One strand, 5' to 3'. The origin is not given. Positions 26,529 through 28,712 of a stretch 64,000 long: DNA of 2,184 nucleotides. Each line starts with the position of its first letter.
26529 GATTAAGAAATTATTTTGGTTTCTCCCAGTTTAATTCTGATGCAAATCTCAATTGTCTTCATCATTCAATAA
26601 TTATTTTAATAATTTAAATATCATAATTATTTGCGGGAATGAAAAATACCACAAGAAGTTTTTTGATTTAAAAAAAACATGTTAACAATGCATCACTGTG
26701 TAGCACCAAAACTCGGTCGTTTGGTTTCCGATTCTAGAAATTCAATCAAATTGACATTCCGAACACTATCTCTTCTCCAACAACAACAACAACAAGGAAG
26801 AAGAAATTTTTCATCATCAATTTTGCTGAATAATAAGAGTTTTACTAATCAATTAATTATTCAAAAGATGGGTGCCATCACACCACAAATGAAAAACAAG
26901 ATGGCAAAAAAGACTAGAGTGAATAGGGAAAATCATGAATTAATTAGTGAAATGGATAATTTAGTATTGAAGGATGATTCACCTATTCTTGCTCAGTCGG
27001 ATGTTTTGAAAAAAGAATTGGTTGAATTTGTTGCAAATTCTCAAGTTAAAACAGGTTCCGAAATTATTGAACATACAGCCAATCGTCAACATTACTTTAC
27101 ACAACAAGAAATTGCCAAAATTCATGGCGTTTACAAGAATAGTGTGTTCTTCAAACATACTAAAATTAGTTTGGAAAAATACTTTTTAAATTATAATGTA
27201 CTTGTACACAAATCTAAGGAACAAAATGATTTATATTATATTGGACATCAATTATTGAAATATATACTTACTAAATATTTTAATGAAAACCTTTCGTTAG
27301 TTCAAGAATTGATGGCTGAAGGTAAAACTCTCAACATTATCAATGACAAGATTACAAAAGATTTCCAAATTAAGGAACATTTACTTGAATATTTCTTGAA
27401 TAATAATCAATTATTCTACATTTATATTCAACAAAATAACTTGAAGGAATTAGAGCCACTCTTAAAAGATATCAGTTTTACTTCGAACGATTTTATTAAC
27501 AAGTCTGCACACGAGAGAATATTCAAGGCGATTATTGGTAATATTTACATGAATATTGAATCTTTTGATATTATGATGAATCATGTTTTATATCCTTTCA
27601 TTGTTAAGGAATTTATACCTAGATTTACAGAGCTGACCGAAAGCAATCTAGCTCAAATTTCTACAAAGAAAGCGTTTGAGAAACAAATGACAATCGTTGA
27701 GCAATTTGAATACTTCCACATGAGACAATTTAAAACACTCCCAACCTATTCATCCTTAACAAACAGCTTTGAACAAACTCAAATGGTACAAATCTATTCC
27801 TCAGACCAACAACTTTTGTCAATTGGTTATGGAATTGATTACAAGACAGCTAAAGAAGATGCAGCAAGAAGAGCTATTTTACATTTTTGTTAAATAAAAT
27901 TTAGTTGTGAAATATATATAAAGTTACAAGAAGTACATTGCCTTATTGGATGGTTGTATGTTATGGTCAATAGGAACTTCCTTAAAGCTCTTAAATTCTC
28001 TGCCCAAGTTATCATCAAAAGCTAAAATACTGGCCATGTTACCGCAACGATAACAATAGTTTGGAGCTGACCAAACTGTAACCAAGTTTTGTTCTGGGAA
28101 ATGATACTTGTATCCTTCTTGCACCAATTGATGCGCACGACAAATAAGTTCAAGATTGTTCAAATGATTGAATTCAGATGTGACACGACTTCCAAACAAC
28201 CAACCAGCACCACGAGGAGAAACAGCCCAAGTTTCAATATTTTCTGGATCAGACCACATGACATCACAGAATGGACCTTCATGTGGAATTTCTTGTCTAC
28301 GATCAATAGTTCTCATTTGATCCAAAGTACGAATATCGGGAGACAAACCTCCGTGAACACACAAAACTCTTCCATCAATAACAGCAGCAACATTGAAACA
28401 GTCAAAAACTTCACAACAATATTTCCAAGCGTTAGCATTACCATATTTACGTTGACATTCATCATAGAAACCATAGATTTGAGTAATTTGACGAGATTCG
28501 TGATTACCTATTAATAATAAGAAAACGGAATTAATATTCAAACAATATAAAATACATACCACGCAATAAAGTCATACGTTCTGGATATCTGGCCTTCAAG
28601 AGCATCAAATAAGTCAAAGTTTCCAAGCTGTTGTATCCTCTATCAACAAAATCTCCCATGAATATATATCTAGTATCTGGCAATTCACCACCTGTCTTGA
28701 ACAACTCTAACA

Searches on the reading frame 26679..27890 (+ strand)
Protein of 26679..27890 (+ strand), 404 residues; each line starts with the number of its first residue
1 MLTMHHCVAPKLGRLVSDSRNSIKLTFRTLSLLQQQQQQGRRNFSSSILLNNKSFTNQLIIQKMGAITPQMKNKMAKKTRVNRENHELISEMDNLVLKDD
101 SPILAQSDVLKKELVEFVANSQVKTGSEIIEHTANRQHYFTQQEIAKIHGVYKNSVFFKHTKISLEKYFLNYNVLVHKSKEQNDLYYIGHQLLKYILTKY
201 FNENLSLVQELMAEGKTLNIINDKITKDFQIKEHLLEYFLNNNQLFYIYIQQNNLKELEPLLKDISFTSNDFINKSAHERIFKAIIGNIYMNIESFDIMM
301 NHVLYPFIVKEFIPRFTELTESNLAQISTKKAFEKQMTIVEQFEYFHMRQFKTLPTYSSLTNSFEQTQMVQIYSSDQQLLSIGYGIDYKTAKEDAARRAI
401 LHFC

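Call 4: search_protein_families(library=pfam, proteins=[window:26679-27890:+])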
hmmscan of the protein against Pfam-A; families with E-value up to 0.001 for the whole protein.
window:26679-27890:+ (404 aa): 0 families

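Call 45: find_encoding_contigs(protein=window:26679-27890:+, flank=5000, max_places=6)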
Protein window:26679-27890:+ (404 aa): no gene with exactly this product is on record in the collection.

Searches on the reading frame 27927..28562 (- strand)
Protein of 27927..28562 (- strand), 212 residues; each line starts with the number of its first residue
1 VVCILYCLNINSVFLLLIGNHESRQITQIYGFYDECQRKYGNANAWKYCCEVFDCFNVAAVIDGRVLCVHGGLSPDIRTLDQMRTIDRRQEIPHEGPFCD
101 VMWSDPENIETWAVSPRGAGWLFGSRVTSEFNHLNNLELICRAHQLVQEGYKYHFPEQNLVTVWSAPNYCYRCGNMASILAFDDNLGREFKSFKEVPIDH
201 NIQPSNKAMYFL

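Call 4: search_protein_families(library=pfam, proteins=[window:27927-28562:-])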
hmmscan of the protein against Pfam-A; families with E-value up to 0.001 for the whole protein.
window:27927-28562:- (212 aa): 1 family
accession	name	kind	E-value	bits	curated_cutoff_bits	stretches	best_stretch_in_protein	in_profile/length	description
PF00149.33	Metallophos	-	8e-27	95.3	21.5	1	12-147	62-190/191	Calcineurin-like phosphoesterase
